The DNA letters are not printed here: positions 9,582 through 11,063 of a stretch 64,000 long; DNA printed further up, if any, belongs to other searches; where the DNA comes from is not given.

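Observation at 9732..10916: Orphan ParB/KorB-like protein with an altered arginine patch (GACR instead of GERR) and two motif copies upstream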

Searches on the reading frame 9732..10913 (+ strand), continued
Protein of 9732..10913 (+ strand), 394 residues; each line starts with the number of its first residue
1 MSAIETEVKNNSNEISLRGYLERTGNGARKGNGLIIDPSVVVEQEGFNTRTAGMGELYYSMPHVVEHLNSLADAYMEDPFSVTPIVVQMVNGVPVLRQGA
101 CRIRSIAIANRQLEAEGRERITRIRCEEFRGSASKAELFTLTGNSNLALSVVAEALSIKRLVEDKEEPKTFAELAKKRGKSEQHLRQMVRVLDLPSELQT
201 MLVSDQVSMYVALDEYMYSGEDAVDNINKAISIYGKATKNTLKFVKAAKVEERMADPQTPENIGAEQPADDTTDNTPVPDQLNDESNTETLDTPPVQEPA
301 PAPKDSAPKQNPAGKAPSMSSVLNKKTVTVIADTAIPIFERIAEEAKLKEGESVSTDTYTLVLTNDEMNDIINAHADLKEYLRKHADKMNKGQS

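Call 37: get_annotated_region(hit=H42, flank=20000)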
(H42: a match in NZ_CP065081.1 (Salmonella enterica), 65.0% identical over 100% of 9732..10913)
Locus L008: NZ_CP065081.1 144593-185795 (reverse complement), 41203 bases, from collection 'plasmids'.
description: Salmonella enterica subsp. enterica strain SENT0159 plasmid pS159-CMY-227k, complete sequence
organism: Salmonella enterica (NCBI taxid 59201)
taxonomy: Bacteria; Pseudomonadota; Gammaproteobacteria; Enterobacterales; Enterobacteriaceae; Salmonella; Salmonella enterica
host: -; source: Homo sapiens,cell culture,stool; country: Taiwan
typing (MOB-suite, as given by PLSDB): conjugative; replicon IncHI1A; relaxase MOBH; mating-pair formation MPF_F
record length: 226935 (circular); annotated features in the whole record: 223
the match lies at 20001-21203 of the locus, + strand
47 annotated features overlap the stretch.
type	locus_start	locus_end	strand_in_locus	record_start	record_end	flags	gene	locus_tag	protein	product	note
CDS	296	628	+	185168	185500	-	-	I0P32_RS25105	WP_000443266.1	hypothetical protein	-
CDS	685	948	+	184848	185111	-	-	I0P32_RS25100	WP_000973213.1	hypothetical protein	-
CDS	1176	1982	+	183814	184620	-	-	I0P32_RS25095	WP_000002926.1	hypothetical protein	-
CDS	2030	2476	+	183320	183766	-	-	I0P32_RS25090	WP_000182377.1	hypothetical protein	-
CDS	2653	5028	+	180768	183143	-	-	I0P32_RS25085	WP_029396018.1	phosphoadenosine phosphosulfate reductase family protein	-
CDS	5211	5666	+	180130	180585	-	-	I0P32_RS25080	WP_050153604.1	hypothetical protein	-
CDS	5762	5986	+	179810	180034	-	-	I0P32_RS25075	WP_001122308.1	hypothetical protein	-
CDS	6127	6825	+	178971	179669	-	-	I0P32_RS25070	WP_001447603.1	hypothetical protein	-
CDS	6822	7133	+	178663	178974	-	-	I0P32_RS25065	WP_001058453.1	hypothetical protein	-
CDS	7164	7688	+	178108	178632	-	-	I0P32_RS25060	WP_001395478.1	HNH endonuclease signature motif containing protein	-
CDS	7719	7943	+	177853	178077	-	-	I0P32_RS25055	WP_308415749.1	DUF6012 family protein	-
CDS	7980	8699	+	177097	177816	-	-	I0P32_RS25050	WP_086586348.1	GntR family transcriptional regulator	-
CDS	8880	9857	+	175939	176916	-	fraB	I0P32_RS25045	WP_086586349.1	6-phosphofructose-aspartate deglycase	-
CDS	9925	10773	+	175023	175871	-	-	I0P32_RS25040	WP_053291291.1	fructoselysine 6-kinase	-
CDS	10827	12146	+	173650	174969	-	-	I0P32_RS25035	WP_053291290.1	anaerobic C4-dicarboxylate transporter family protein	-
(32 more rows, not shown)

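Call 38: get_annotated_region(hit=H47, flank=20000)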
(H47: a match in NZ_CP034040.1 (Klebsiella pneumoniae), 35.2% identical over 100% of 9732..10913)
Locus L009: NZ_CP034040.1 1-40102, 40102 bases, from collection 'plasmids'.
description: Klebsiella pneumoniae subsp. pneumoniae strain CRK0298 plasmid p1, complete sequence
organism: Klebsiella pneumoniae (NCBI taxid 72407)
taxonomy: Bacteria; Pseudomonadota; Gammaproteobacteria; Enterobacterales; Enterobacteriaceae; Klebsiella; Klebsiella pneumoniae
host: -; source: Homo sapiens,miscellaneous body fluid; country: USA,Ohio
typing (MOB-suite, as given by PLSDB): conjugative; replicon IncFIB,IncR; relaxase MOBH; mating-pair formation MPF_F
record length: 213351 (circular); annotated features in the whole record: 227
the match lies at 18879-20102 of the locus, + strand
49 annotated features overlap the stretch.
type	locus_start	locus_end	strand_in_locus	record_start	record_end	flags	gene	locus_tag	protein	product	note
CDS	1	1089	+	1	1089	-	-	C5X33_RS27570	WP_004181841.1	RepB family plasmid replication initiator protein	GO:0006270 - DNA replication initiation [Evidence IEA]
CDS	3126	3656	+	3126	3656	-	-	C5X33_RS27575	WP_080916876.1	hypothetical protein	-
CDS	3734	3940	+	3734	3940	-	-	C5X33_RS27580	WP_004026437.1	hypothetical protein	-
CDS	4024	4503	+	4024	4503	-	-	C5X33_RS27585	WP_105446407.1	hypothetical protein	-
CDS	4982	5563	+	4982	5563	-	-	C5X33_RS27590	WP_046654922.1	hypothetical protein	-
CDS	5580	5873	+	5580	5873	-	-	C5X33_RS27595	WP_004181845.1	hypothetical protein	-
CDS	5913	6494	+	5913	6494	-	-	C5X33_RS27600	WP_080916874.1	DUF6012 family protein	-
CDS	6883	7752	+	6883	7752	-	-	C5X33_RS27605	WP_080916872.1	DUF4942 domain-containing protein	-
CDS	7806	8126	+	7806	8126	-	-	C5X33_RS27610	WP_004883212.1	hypothetical protein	-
CDS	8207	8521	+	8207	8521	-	-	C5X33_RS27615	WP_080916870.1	hypothetical protein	-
CDS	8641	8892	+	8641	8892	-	-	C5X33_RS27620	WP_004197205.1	hypothetical protein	-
CDS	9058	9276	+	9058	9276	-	-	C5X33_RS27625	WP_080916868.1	hypothetical protein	-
CDS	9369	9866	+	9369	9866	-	-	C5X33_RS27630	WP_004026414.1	hypothetical protein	-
CDS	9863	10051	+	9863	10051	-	-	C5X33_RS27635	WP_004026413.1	hypothetical protein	-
CDS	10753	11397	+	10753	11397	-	-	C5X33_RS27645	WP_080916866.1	hypothetical protein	-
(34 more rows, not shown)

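Call 39: get_annotated_region(hit=H59, flank=20000)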
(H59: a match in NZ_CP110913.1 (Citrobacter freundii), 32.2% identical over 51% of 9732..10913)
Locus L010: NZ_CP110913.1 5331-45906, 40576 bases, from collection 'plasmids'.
description: Citrobacter freundii strain CFA1707 plasmid pCFA1707-3, complete sequence
organism: Citrobacter freundii (NCBI taxid 546)
taxonomy: Bacteria; Pseudomonadota; Gammaproteobacteria; Enterobacterales; Enterobacteriaceae; Citrobacter; Citrobacter freundii
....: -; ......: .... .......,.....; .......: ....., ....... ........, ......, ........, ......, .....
typing (MOB-suite, as given by PLSDB): mobilizable; replicon IncC; mating-pair formation MPF_F
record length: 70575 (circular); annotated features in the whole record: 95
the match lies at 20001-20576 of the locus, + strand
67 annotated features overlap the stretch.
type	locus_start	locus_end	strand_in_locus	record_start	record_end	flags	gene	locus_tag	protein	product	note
CDS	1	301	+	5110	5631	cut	-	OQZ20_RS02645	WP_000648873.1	hypothetical protein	-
CDS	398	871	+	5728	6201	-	-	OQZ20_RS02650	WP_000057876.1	hypothetical protein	-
CDS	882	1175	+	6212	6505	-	-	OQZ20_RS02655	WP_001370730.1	hypothetical protein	-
CDS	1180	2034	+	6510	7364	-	-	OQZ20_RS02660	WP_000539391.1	hypothetical protein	-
CDS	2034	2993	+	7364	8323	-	-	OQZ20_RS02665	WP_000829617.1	S49 family peptidase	GO:0006508 - proteolysis [Evidence IEA]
CDS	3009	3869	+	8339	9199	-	-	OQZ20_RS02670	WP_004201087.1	DsbA family protein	-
CDS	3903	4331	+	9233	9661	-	-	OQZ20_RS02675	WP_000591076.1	hypothetical protein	-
CDS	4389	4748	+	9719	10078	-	-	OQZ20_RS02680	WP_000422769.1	hypothetical protein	-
CDS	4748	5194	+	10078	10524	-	-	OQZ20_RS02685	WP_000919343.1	hypothetical protein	-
CDS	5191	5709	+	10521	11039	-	-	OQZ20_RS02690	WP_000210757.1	nitrite reductase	-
CDS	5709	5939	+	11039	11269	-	-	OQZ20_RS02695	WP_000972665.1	hypothetical protein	-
CDS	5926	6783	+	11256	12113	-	-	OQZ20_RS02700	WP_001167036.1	hypothetical protein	-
CDS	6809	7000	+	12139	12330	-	-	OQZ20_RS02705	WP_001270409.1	hypothetical protein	-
CDS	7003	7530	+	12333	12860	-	-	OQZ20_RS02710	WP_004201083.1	thermonuclease family protein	-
CDS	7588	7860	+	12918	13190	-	-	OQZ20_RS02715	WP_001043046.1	HU family DNA-binding protein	GO:0030261 - chromosome condensation [Evidence IEA]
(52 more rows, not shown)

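Call 48: get_annotated_region(hit=H55, flank=20000)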
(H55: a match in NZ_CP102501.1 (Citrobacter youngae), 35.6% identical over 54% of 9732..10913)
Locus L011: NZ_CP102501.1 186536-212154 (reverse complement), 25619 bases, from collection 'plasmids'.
description: Citrobacter youngae strain CF10 plasmid pCF10-tmexCD1, complete sequence
organism: Citrobacter youngae (NCBI taxid 133448)
taxonomy: Bacteria; Pseudomonadota; Gammaproteobacteria; Enterobacterales; Enterobacteriaceae; Citrobacter; Citrobacter youngae
host: -; source: Homo sapiens,Blood; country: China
typing (MOB-suite, as given by PLSDB): non-mobilizable; replicon IncHI1B,IncQ1; mating-pair formation MPF_F
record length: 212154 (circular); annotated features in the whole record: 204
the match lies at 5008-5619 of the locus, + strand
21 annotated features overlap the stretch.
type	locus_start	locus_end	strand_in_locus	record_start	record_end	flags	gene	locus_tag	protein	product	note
CDS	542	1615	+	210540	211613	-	-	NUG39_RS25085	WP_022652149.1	hypothetical protein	-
CDS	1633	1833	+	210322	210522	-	-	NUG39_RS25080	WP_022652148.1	hypothetical protein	-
CDS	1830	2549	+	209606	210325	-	-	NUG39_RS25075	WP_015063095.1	hypothetical protein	-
CDS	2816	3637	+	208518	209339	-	-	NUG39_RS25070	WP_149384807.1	hypothetical protein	-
CDS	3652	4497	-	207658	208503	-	-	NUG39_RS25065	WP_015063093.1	Dam family site-specific DNA-(adenine-N6)-methyltransferase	GO:0006306 - DNA methylation [Evidence IEA]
CDS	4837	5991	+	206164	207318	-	-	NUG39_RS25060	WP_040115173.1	hypothetical protein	-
CDS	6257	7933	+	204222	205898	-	-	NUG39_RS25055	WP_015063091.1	DUF4942 domain-containing protein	-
CDS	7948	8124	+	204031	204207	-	-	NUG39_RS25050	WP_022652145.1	hypothetical protein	-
CDS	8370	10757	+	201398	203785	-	-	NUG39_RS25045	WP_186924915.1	Ig-like domain-containing protein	-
CDS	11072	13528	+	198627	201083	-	-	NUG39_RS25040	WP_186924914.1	Ig-like domain-containing protein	-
CDS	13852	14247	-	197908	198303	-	-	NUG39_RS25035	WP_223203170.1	DNA-binding protein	-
CDS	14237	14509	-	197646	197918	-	-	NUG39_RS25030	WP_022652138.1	hypothetical protein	-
CDS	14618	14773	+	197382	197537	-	-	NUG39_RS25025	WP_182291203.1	hypothetical protein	-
CDS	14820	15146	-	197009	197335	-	-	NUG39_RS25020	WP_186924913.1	hypothetical protein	-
CDS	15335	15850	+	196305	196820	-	-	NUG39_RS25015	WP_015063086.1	hypothetical protein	-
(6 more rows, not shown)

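Call 49: get_annotated_region(hit=H56, flank=20000)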
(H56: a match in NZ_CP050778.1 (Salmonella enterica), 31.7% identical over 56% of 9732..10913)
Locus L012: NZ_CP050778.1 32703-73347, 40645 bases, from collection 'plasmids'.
description: Salmonella enterica subsp. enterica serovar Indiana strain SI96 plasmid pSI96-1, complete sequence
organism: Salmonella enterica (NCBI taxid 286783)
taxonomy: Bacteria; Pseudomonadota; Gammaproteobacteria; Enterobacterales; Enterobacteriaceae; Salmonella; Salmonella enterica
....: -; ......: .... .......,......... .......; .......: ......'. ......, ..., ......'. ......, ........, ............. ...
typing (MOB-suite, as given by PLSDB): non-mobilizable; replicon IncHI2A,IncN,rep_cluster_1088; mating-pair formation MPF_F
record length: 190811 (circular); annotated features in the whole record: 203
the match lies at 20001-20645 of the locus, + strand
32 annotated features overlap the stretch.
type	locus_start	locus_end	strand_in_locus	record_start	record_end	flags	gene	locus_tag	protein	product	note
CDS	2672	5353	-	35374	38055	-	-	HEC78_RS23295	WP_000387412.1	TraC family protein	-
CDS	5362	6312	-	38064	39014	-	trhV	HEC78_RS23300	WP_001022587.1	IncHI-type conjugal transfer lipoprotein TrhV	-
CDS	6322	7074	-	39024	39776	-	htdT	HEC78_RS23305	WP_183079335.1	protein-disulfide isomerase HtdT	-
CDS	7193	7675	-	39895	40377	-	-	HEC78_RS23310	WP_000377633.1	hypothetical protein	-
CDS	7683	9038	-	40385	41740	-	trhB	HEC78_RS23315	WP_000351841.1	IncHI-type conjugal transfer protein TrhB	-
CDS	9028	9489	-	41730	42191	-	htdO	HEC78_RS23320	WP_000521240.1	plasmid transfer protein HtdO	-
CDS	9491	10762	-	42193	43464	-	-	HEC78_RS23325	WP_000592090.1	type-F conjugative transfer system secretin TraK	-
CDS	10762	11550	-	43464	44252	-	-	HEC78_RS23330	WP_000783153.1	TraE/TraK family type IV conjugative transfer system protein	-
CDS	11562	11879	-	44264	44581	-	-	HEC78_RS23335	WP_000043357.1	type IV conjugative transfer system protein TraL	-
CDS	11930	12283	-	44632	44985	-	-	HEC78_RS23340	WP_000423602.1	hypothetical protein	-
CDS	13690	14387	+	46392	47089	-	-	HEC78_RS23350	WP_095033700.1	IS1-like element IS1B family transposase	GO:0006313 - DNA transposition [Evidence IEA]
CDS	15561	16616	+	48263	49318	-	-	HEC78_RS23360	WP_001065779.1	hypothetical protein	-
CDS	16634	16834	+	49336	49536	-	-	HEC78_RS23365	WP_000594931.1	hypothetical protein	-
CDS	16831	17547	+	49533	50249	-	-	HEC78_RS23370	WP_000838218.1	zinc finger-like domain-containing protein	-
CDS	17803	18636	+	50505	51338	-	-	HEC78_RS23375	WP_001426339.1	hypothetical protein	-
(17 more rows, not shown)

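Call 50: get_annotated_region(hit=H64, flank=20000)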
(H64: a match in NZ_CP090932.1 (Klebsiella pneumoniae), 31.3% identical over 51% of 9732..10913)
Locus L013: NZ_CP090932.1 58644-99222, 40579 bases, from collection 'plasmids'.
description: Klebsiella pneumoniae strain ONE259 plasmid p1194_11_1, complete sequence
organism: Klebsiella pneumoniae (NCBI taxid 573)
taxonomy: Bacteria; Pseudomonadota; Gammaproteobacteria; Enterobacterales; Enterobacteriaceae; Klebsiella; Klebsiella pneumoniae
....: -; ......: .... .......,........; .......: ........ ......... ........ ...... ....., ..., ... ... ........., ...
typing (MOB-suite, as given by PLSDB): conjugative; replicon IncHI1B; relaxase MOBH; mating-pair formation MPF_F
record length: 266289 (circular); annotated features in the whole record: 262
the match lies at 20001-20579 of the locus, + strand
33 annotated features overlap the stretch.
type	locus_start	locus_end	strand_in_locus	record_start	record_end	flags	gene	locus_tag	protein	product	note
CDS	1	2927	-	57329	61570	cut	-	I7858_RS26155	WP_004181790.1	Ig-like domain-containing protein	-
CDS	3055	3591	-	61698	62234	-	-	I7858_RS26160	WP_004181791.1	hypothetical protein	-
CDS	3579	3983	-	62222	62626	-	-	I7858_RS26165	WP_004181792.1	hypothetical protein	-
CDS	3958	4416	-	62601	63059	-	-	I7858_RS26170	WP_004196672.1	hypothetical protein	-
CDS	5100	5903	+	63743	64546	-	-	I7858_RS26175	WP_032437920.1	metallophosphoesterase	-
CDS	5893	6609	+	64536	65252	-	-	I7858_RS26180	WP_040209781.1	hypothetical protein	-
CDS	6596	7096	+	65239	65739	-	-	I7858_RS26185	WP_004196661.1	hypothetical protein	-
CDS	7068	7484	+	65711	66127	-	-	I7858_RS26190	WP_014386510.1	hypothetical protein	-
CDS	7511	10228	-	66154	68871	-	-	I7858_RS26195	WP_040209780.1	TraC family protein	-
CDS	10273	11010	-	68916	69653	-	traV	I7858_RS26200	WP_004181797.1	type IV conjugative transfer system lipoprotein TraV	-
CDS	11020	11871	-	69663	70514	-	-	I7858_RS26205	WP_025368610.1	disulfide isomerase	-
CDS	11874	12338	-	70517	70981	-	-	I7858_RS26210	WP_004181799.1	hypothetical protein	-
CDS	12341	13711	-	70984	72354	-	-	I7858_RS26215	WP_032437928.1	TrbI/VirB10 family protein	-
CDS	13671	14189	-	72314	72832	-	-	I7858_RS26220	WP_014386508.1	hypothetical protein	-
CDS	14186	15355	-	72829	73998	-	-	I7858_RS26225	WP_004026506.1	type-F conjugative transfer system secretin TraK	-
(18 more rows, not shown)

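Call 57: find_encoding_contigs(protein=P0032, flank=10000, max_places=3)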
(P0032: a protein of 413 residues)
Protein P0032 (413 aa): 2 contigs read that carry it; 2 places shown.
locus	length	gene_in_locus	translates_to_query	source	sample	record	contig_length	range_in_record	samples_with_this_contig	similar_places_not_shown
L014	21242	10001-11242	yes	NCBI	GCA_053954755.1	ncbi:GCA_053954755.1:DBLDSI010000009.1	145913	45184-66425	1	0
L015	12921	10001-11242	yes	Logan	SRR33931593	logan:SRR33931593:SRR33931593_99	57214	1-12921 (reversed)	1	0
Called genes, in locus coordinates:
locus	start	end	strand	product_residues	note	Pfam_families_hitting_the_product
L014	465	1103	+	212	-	-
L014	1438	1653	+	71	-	-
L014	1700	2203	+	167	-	-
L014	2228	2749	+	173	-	PF03235:GmrSD_N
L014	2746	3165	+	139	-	PF26207:Phage_phiTE_015 (weak)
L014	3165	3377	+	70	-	-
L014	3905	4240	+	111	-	-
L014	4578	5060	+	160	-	-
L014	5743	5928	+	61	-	-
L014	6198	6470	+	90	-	-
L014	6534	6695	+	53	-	-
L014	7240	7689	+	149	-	-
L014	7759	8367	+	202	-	-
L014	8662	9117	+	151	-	-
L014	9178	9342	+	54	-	-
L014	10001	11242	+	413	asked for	-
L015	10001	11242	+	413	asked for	-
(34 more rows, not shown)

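Call 58: find_encoding_contigs(protein=P0037, flank=10000, max_places=2)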
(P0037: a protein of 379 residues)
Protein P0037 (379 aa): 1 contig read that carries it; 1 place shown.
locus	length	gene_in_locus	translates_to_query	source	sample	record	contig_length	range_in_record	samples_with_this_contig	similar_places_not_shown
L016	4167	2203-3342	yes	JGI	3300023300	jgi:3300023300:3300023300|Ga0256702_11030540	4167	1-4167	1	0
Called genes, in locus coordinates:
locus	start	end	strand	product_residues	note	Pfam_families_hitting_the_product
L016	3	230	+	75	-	?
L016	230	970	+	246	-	-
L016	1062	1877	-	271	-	PF02086:MethyltransfD12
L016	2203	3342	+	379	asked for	-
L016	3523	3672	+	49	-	-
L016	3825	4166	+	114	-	?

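Call 59: find_encoding_contigs(protein=P0035, flank=10000, max_places=2)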
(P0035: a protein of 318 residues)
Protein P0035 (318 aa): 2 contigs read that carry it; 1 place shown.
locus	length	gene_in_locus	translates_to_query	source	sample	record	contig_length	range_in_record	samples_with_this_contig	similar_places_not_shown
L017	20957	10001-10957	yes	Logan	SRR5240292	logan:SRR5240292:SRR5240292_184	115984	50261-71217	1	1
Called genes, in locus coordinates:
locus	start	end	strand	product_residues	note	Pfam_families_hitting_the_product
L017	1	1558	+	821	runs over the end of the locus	PF13752:DUF4165, PF19077:Big_13 (faint), PF12245:Big_3_2, PF13750:Big_3_3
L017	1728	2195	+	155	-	-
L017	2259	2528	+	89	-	-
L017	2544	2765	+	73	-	-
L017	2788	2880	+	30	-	-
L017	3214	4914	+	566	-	PF23310:TPR_27 (faint), PF08238:Sel1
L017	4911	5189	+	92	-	-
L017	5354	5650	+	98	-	PF05015:HigB-like_toxin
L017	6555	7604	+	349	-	PF26125:AcrVA2-like (faint)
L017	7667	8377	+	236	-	-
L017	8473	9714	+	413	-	PF14338:Mrr_N (weak), PF01555:N6_N4_Mtase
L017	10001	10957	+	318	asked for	PF17762:HTH_ParB (faint)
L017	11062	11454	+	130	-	-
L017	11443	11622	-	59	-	-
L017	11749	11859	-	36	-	-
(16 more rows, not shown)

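Call 60: find_encoding_contigs(protein=P0039, flank=10000, max_places=2)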
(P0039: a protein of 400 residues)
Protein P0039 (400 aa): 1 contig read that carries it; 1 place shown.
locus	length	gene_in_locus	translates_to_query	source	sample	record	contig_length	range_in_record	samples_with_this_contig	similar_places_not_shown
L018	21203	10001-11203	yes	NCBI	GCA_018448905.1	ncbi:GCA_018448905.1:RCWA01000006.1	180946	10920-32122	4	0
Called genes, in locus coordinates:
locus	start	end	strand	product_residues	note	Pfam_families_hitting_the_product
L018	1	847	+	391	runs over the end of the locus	-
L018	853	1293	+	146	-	PF28168:HtdO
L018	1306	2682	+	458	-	PF03743:TrbI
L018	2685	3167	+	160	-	-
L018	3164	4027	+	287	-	-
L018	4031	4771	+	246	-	PF09676:TraV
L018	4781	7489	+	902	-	PF11130:TraC_F_IV, PF19044:P-loop_TraG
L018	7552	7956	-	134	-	-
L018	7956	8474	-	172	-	-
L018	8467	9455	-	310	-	-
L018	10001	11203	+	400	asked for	PF17762:HTH_ParB (weak)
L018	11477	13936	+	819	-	PF13752:DUF4165, PF19077:Big_13 (faint), PF12245:Big_3_2, PF13750:Big_3_3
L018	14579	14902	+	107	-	-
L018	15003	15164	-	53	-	-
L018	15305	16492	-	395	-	PF01343:Peptidase_S49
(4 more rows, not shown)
